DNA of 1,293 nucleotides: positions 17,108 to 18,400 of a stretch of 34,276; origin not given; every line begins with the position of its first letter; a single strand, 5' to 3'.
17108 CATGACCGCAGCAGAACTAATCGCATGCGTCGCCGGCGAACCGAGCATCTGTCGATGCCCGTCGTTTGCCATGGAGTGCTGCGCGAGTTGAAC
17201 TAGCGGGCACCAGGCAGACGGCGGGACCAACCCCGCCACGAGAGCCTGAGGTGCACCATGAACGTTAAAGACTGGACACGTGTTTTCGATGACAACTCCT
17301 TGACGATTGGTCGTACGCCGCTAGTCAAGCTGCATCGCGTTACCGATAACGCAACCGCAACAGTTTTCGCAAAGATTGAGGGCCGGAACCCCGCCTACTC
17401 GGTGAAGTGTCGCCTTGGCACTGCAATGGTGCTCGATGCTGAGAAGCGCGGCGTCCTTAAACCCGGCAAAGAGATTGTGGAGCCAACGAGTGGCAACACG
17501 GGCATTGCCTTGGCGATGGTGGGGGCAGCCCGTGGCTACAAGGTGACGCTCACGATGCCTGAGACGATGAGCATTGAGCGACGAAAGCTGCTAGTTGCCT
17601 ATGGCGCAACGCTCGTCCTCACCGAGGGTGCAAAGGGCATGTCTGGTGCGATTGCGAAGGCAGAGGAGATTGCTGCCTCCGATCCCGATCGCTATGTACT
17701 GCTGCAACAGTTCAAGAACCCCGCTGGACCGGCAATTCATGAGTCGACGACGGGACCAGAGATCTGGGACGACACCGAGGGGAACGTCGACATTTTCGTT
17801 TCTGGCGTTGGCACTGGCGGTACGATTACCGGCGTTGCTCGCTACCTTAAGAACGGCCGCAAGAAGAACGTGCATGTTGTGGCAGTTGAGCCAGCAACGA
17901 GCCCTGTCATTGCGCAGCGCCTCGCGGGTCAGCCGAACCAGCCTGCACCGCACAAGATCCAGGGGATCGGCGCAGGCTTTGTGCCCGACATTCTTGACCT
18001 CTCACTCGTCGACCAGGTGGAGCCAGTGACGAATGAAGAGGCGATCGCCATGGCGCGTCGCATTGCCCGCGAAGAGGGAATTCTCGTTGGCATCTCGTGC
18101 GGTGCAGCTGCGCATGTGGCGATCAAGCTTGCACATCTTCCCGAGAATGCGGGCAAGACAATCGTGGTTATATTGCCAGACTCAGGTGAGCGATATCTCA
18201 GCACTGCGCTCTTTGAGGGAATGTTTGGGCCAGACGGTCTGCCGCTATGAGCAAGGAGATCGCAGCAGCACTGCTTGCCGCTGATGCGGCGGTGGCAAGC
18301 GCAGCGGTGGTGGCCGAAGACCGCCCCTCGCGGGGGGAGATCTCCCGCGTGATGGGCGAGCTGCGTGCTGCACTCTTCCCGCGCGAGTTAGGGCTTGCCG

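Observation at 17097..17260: Polycysteine mini-ORF (leaderless?) upstream of cysK-cysE, with a helix able to sequester the cysK Shine-Dalgarno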

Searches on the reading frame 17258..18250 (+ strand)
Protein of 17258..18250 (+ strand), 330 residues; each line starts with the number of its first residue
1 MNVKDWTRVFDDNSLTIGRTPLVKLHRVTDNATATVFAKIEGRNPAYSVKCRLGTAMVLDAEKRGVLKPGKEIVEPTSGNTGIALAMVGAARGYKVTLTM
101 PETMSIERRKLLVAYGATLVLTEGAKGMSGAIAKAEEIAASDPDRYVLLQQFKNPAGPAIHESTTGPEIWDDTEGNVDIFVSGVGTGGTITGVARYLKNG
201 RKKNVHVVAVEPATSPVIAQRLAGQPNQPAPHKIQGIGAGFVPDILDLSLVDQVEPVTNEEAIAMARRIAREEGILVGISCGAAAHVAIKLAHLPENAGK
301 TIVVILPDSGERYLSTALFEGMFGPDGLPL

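Call 6: search_protein_families(library=pfam, proteins=[window:17258-18250:+])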
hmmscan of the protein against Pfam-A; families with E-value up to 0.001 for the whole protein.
window:17258-18250:+ (330 aa): 1 family
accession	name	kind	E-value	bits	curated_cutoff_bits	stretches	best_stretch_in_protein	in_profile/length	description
PF00291.31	PALP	-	4.6e-76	256.4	35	1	15-308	3-295/295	Pyridoxal-phosphate dependent enzyme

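Call 8: search_protein_families(library=ncbifam, proteins=[window:17258-18250:+])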
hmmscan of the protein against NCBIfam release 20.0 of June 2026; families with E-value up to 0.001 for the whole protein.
window:17258-18250:+ (330 aa): 38 families (the best 25 are shown)
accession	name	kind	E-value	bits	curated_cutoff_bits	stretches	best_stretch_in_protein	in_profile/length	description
TIGR01139.1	cysK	equivalog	2.4e-138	460.4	350.95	1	14-319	2-298/298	cysteine synthase A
TIGR01136.1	cysKM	subfamily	8.4e-133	442.3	344.15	1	15-319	3-299/299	cysteine synthase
NF007989.0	PRK10717.1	equivalog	5e-112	374.3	387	1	8-328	3-327/334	cysteine synthase A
NF008735.0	PRK11761.1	equivalog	5.4e-91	304.9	413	1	16-320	9-295/296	cysteine synthase CysM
TIGR01138.1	cysM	equivalog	5.1e-89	298.7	394.2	1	16-319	5-290/290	cysteine synthase B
TIGR01137.1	cysta_beta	equivalog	1.2e-86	291.2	510.25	1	16-317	8-309/457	cystathionine beta-synthase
NF053679.1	CysteaSynCapA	equivalog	4e-63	213.2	600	1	16-316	13-317/329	cysteate synthase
TIGR03945.1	PLP_SbnA_fam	equivalog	1.2e-61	208.4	349.95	1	16-316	4-297/304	2,3-diaminopropionate biosynthesis protein SbnA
NF052478.1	CystDsulMYC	equivalog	7.9e-19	68.2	600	1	30-316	33-323/354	L-cysteine desulfhydrase Cds1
NF006094.0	PRK08246.1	subfamily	1.5e-18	67.3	331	1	16-306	20-299/310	serine/threonine dehydratase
NF005292.0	PRK06815.1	equivalog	8.1e-18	64.5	371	1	17-307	19-304/320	threonine/serine dehydratase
TIGR01127.1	ilvA_1Cterm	equivalog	1e-14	54.3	378.75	1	20-306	1-281/380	threonine ammonia-lyase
NF006050.0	PRK08197.1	equivalog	8.2e-14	51.2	303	1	14-136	75-194/406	threonine synthase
NF045641.2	BHydaspDhtseBhcB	equivalog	8.9e-14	51.3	550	1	16-306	17-300/312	beta-hydroxyaspartate dehydratase BhcB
TIGR01124.1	ilvA_2Cterm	equivalog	1.4e-13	50.3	411.3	1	19-223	17-212/499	threonine ammonia-lyase, biosynthetic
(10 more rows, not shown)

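Call 12: find_related_loci(query=window:17258-18247:+, collection=genome_contigs, flank=3000)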
Query window:17258-18247:+ (330 aa) in genome_contigs; peptide patterns used: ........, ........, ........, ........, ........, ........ (x = any residue, [..] = any of these).
600 stretches matched a pattern (row limit reached: there are more); 599 encode a relative of the query (tblastn E <= 1e-3); the best 80 are kept; 80 distinct loci.
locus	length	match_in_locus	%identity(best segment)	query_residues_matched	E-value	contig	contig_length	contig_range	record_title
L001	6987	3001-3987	86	1-330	1e-174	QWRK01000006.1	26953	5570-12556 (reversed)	MAG: Candidatus Aquidulcis sp. isolate ZSMay5m-chloro-G18 ZSMay5m-G18-c6, whole genome shotgun sequence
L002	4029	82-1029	77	5-323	8e-157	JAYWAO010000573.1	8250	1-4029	MAG: Deltaproteobacteria bacterium isolate GL93_DN_concoct_103_sub GL93_DN_concoct_103_sub_572, whole genome shotgun seq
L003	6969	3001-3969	75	7-329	4e-152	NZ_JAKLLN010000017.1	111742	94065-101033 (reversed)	MAG: Zoogloea sp. isolate MAG.494 MAG.494-NODE_17_length_111742_cov_16.116214, whole genome shotgun sequence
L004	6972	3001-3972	73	7-330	2e-150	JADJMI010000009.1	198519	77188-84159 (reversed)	MAG: Betaproteobacteria bacterium isolate EsbW_18-Q3-R4-48_BATAC.303 tig00012180-10-1972360, whole genome shotgun sequen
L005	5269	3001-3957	75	10-328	6e-150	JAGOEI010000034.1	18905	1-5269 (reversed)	MAG: Thauera sp. isolate Go_UH_bin_156 Go_UH_2633_length_18905_cov_153.224997, whole genome shotgun sequence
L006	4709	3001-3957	76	10-328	7e-150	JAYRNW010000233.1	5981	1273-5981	MAG: Casimicrobiaceae bacterium isolate XM2_XAASGE4bin.38 k141_948339, whole genome shotgun sequence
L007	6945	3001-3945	76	9-323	8e-149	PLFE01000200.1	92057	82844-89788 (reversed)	MAG: Bryobacterales bacterium isolate bog_233 73.20110800_S3S.12_contig_821, whole genome shotgun sequence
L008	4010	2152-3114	75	8-328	5e-152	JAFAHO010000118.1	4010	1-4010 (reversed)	MAG: Hyphomicrobiales bacterium isolate CP_BE_BS_23 BE_BS_k147_9160564, whole genome shotgun sequence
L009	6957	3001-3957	74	10-328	7e-148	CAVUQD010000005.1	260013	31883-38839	MAG: uncultured Alphaproteobacteria bacterium isolate MFD01689.bin.1.51 genome assembly, contig: contig_19867, whole gen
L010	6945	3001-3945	74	9-323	9e-148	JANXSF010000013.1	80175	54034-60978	MAG: Acidobacteria bacterium isolate 336R_metabat_83 336R_k141_693711, whole genome shotgun sequence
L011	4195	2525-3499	75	5-330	3e-151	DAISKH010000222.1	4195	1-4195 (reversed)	MAG TPA_asm: Limnohabitans sp. isolate CTOTU22610 NODE_5684_length_4195_cov_6.239372, whole genome shotgun sequence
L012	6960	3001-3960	72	9-328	2e-146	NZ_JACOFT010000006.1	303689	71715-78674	Undibacterium aquatile strain CCTCC AB 2015119 6, whole genome shotgun sequence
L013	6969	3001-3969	73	7-330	2e-146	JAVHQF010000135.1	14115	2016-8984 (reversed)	MAG: Sideroxydans sp. isolate WB02no21_52_32 NODE_2340_length_14115_cov_19_571053, whole genome shotgun sequence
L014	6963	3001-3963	72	3-323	3e-146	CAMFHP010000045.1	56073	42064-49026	MAG: uncultured Myxococcaceae bacterium isolate SRR9109402_bin.20_metaWRAP_v1.3_MAG genome assembly, contig: ERZ12289980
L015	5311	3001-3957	77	8-327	7e-146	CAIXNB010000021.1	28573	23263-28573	MAG: uncultured beta proteobacterium isolate I2_bin-134 genome assembly, contig: bin-134:021/231, whole genome shotgun s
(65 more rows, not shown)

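Call 20: find_related_loci(query=window:17258-18247:+, collection=metagenome_contigs, flank=2500)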
Query window:17258-18247:+ (330 aa) in metagenome_contigs; peptide patterns used: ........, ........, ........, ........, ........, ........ (x = any residue, [..] = any of these).
600 stretches matched a pattern (row limit reached: there are more); 596 encode a relative of the query (tblastn E <= 1e-3); the best 80 are kept; 80 distinct loci.
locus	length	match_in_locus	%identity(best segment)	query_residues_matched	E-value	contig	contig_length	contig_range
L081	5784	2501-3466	88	9-330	2e-176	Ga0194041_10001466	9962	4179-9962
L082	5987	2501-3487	85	1-330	1e-174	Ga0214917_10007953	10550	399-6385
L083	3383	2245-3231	86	1-330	0e+0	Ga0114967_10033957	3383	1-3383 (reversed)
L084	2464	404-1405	84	1-330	0e+0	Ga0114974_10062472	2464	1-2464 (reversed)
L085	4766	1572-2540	73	6-329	1e-158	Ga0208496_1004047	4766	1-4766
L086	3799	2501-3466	79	7-328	9e-158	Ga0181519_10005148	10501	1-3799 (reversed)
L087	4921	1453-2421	76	7-329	2e-155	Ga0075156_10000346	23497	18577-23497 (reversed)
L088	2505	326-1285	75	9-328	4e-162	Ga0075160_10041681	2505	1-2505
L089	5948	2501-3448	73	5-320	2e-152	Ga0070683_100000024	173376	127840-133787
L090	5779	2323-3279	73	4-322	1e-152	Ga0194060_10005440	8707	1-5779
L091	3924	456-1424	75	7-329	4e-154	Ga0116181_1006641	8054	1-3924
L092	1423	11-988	77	1-329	3e-166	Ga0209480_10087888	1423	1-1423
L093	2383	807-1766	78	8-327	3e-161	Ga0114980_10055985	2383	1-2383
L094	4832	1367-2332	76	7-328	6e-152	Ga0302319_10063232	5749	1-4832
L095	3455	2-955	77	12-330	5e-153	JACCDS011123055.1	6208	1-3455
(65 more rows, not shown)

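Call 23: find_homologous_proteins(query=window:17258-18247:+, max_evalue=1e-100)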
Query window:17258-18247:+ (330 aa): 7998 proteins with E <= 1e-100 among 8000 candidates; the best 120 are listed.
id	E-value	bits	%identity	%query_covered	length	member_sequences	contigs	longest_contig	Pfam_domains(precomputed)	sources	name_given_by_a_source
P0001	2.1e-207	706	98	100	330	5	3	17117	PF00291.32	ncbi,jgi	ncbi:MAG: hypothetical protein RIT06_769 [Chloroflexota bacterium]|jgi:cysteine synthase A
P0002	2.8e-183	627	89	98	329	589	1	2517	PF00291.32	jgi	jgi:cysteine synthase A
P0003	3.8e-174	597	84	100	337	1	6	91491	PF00291.32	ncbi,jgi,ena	ncbi:MAG: cysteine synthase [Chloroflexota bacterium]|jgi:cysteine synthase A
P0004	4.8e-174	596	84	100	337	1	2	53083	PF00291.32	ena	-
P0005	1.7e-173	594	83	100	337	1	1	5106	PF00291.32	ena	-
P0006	3.9e-173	593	83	100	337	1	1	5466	PF00291.32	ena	-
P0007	8.7e-173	592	85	98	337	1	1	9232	PF00291.32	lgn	-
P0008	9.1e-173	592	85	98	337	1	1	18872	PF00291.32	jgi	-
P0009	2.6e-168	577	81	97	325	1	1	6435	PF00291.32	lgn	-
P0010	3.1e-168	577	81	97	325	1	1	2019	PF00291.32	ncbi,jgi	jgi:cysteine synthase A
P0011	4.7e-168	577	81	97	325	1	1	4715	PF00291.32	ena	-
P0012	5.8e-168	576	81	97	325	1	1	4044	PF00291.32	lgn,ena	-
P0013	6.2e-168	576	81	97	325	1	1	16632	PF00291.32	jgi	jgi:cysteine synthase A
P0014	7.6e-168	576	81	97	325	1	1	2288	PF00291.32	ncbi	-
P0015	9.0e-168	576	81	97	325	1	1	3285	PF00291.32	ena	-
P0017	4.1e-164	564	80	98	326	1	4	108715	PF00291.32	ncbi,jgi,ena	jgi:cysteine synthase A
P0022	1.0e-162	559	79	98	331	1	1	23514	PF00291.32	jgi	-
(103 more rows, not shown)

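Call 24: find_encoding_contigs(protein=P0003, flank=3000, max_places=6)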
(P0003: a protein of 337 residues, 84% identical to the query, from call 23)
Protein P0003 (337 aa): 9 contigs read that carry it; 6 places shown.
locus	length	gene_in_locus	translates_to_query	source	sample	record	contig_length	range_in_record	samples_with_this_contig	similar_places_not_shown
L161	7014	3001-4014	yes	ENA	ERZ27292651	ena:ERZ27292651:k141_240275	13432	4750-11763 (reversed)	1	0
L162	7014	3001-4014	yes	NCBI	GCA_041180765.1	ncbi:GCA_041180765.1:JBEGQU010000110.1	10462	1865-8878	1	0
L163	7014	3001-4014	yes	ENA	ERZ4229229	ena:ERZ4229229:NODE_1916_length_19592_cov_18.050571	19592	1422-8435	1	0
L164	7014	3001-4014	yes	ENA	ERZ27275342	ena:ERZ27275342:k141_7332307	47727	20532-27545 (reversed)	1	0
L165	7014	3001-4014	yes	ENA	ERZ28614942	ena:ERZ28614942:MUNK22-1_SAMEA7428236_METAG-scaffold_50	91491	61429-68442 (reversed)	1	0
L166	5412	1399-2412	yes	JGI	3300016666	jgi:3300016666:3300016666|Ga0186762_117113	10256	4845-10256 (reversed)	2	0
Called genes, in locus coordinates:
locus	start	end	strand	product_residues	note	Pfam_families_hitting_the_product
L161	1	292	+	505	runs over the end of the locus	PF00773:RNB, PF18614:RNase_II_C_S1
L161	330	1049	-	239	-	PF00106:adh_short, PF08659:KR, PF13561:adh_short_C2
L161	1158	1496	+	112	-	PF14333:DUF4389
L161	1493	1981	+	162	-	PF06983:3-dmu-9_3-mt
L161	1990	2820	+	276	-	PF02557:VanY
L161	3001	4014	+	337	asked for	PF00291:PALP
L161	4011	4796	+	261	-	PF25087:GMPPB_C (faint), PF00132:Hexapep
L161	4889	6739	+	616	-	PF00664:ABC_membrane, PF00005:ABC_tran, PF02463:SMC_N (weak)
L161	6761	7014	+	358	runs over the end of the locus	PF00005:ABC_tran, PF08402:TOBE_2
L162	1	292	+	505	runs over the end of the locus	PF00773:RNB, PF18614:RNase_II_C_S1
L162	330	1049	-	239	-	PF00106:adh_short, PF08659:KR, PF13561:adh_short_C2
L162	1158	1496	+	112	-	PF14333:DUF4389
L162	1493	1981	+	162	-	PF06983:3-dmu-9_3-mt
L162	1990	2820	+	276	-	PF02557:VanY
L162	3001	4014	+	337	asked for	PF00291:PALP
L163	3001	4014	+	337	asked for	PF00291:PALP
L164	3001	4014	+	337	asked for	PF00291:PALP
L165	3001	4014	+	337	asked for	PF00291:PALP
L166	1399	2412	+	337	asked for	PF00291:PALP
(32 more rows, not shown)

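Call 25: find_encoding_contigs(protein=P0008, flank=3000, max_places=3)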
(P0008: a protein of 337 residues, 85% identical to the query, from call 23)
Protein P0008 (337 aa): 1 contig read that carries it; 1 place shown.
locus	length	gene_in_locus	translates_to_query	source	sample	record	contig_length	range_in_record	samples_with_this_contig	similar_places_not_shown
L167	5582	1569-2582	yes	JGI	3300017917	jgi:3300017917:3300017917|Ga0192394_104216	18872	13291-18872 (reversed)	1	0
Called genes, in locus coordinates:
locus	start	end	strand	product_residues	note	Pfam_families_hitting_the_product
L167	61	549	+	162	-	PF06983:3-dmu-9_3-mt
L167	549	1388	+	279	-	PF02557:VanY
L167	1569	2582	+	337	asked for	PF00291:PALP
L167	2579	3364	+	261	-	PF25087:GMPPB_C (faint), PF00132:Hexapep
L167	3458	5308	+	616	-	PF00664:ABC_membrane, PF00005:ABC_tran, PF02463:SMC_N (weak)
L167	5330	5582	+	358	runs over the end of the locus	PF00005:ABC_tran, PF08402:TOBE_2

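Call 26: find_encoding_contigs(protein=P0013, flank=3000, max_places=3)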
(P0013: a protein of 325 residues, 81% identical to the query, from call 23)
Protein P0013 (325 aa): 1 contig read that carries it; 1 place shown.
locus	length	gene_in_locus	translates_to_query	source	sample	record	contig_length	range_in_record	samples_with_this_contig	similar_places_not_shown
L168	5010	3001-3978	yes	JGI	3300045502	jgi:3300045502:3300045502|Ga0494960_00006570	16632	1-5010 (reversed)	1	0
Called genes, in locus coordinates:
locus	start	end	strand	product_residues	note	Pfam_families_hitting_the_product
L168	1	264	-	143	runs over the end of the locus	PF13622:4HBT_3, PF03061:4HBT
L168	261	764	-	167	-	PF13622:4HBT_3, PF03061:4HBT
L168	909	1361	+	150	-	-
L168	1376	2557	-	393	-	PF00754:F5_F8_type_C, PF22633:F5_F8_type_C_2, PF14771:DUF4476 (weak)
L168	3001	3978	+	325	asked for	PF00291:PALP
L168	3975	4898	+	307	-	PF25087:GMPPB_C (faint), PF14602:Hexapep_2 (faint), PF00132:Hexapep (weak)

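Call 30: find_encoding_contigs(protein=P0001, flank=3000, max_places=4)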
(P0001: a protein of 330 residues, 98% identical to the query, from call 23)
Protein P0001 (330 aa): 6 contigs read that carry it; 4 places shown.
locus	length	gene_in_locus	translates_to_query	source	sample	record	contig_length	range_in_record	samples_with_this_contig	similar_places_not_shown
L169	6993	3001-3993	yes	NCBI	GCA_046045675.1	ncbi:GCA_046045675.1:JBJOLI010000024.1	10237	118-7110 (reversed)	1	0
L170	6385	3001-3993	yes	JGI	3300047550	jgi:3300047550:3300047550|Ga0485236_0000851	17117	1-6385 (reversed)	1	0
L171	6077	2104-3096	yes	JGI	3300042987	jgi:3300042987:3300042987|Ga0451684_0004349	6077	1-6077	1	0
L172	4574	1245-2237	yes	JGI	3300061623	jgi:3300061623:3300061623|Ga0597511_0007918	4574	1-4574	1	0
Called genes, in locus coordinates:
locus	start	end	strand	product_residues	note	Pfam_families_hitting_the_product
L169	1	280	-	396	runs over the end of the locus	PF06965:Na_H_antiport_1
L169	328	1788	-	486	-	PF18916:Lycopene_cyc (weak), PF01040:UbiA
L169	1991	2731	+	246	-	PF01036:Bac_rhodopsin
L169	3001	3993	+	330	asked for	PF00291:PALP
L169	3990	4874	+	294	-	PF00132:Hexapep (weak)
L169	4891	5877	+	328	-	PF00149:Metallophos (weak)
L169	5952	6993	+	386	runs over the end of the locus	PF00664:ABC_membrane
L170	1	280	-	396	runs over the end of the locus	PF06965:Na_H_antiport_1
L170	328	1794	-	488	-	PF18916:Lycopene_cyc (weak), PF01040:UbiA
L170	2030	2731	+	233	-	PF01036:Bac_rhodopsin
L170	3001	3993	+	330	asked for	PF00291:PALP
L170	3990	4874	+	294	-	PF00132:Hexapep (weak)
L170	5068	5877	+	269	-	PF00149:Metallophos (weak)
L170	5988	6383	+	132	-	?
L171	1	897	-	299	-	?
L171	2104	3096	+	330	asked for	PF00291:PALP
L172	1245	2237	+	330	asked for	PF00291:PALP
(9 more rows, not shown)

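Call 31: find_encoding_contigs(protein=P0004, flank=1500, max_places=3)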
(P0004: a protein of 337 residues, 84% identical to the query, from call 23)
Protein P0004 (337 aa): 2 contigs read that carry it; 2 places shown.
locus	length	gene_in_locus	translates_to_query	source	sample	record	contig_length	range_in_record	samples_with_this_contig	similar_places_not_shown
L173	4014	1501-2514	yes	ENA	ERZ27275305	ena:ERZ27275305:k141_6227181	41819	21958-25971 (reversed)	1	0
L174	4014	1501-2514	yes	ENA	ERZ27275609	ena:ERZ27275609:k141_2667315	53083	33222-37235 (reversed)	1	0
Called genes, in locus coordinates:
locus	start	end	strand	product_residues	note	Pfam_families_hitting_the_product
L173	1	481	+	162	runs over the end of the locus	PF06983:3-dmu-9_3-mt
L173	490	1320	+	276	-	PF02557:VanY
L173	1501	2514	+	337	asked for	PF00291:PALP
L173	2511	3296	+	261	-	PF25087:GMPPB_C (faint), PF00132:Hexapep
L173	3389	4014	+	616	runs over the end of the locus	PF00664:ABC_membrane, PF00005:ABC_tran, PF02463:SMC_N (faint)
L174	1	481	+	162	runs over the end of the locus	PF06983:3-dmu-9_3-mt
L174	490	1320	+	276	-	PF02557:VanY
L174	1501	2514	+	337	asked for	PF00291:PALP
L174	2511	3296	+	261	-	PF25087:GMPPB_C (faint), PF00132:Hexapep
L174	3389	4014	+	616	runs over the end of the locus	PF00664:ABC_membrane, PF00005:ABC_tran, PF02463:SMC_N (weak)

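Call 32: find_encoding_contigs(protein=P0017, flank=1500, max_places=3)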
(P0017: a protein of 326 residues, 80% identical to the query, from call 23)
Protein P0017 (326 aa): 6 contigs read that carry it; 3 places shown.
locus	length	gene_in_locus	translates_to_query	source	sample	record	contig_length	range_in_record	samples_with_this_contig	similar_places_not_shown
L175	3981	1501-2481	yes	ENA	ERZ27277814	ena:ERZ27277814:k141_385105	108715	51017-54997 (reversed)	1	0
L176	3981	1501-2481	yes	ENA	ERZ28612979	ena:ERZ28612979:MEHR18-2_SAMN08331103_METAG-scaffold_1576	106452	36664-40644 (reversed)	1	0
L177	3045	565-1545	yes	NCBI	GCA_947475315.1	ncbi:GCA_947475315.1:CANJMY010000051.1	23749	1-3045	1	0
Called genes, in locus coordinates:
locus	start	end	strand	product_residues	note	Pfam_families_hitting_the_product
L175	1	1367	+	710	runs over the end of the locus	PF01839:FG-GAP (faint), PF13517:FG-GAP_3 (faint), PF07593:UnbV_ASPIC (weak)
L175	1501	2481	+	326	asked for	PF00291:PALP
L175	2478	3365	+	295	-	PF06426:SATase_N (weak), PF00132:Hexapep (weak)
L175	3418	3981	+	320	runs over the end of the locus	-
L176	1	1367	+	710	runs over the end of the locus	PF01839:FG-GAP (faint), PF13517:FG-GAP_3 (faint), PF07593:UnbV_ASPIC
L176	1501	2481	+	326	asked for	PF00291:PALP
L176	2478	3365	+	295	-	PF06426:SATase_N (weak), PF00132:Hexapep (weak)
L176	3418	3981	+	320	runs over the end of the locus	-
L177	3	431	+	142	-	?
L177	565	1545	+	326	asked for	PF00291:PALP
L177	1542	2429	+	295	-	PF06426:SATase_N (weak), PF00132:Hexapep (weak)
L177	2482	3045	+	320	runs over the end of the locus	-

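Call 55: find_encoding_contigs(protein=P0009, flank=1500, max_places=2)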
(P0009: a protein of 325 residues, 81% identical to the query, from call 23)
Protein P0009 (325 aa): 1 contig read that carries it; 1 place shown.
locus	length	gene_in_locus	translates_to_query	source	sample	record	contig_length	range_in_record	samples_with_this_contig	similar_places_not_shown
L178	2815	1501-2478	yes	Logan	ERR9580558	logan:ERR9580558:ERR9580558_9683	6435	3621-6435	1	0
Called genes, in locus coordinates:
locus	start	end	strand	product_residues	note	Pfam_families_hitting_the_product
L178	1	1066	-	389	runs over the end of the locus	PF00754:F5_F8_type_C, PF22633:F5_F8_type_C_2, PF14771:DUF4476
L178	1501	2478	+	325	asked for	PF00291:PALP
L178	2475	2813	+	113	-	?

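Call 56: find_encoding_contigs(protein=P0007, flank=1500, max_places=2)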
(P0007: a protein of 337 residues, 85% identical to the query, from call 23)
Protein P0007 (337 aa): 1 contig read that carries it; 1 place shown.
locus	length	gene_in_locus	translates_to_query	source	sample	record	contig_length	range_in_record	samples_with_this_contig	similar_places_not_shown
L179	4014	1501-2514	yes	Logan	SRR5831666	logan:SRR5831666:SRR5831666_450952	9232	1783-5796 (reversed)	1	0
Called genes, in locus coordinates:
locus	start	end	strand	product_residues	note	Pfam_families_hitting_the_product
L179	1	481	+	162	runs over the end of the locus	PF06983:3-dmu-9_3-mt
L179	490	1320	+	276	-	PF02557:VanY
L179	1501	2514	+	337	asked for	PF00291:PALP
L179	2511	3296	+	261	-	PF25087:GMPPB_C (faint), PF00132:Hexapep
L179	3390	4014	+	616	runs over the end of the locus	PF00664:ABC_membrane, PF00005:ABC_tran, PF02463:SMC_N (weak)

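Call 57: find_encoding_contigs(protein=P0022, flank=1500, max_places=2)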
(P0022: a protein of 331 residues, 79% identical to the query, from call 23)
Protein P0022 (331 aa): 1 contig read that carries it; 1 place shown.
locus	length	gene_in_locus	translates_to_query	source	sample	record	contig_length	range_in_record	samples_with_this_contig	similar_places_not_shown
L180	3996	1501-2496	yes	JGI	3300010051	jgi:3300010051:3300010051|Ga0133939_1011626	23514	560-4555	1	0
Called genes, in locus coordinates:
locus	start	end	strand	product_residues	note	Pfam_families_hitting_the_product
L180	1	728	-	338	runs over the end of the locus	PF08240:ADH_N, PF00107:ADH_zinc_N, PF13602:ADH_zinc_N_2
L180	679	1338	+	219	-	-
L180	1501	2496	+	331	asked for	PF00291:PALP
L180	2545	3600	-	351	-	PF01547:SBP_bac_1, PF13531:SBP_bac_11, PF13343:SBP_bac_6 (weak)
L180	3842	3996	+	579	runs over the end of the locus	PF03460:NIR_SIR_ferr, PF01077:NIR_SIR, PF03460:NIR_SIR_ferr, PF01077:NIR_SIR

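Call 60: find_encoding_contigs(protein=P0002, flank=1500, max_places=6)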
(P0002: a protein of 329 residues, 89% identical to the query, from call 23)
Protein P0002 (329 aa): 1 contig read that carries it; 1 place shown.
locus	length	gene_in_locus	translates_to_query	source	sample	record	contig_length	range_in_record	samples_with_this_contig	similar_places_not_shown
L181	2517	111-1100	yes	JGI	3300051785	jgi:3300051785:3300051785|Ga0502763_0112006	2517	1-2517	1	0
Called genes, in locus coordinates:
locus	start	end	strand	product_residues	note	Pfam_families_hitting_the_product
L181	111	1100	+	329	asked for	PF00291:PALP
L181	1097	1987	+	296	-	PF00132:Hexapep (weak)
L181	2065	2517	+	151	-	?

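Call 61: find_encoding_contigs(protein=P0005, flank=1500, max_places=3)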
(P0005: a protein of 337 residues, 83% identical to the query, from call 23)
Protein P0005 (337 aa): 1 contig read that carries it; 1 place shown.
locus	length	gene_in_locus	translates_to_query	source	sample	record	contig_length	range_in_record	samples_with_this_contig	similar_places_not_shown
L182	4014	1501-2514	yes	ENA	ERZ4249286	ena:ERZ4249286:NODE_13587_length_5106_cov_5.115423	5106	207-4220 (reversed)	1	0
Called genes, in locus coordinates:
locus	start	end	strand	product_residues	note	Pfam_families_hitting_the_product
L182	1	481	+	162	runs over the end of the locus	PF06983:3-dmu-9_3-mt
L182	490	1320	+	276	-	PF02557:VanY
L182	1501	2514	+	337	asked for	PF00291:PALP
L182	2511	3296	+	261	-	PF25087:GMPPB_C (faint), PF00132:Hexapep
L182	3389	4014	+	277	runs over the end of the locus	?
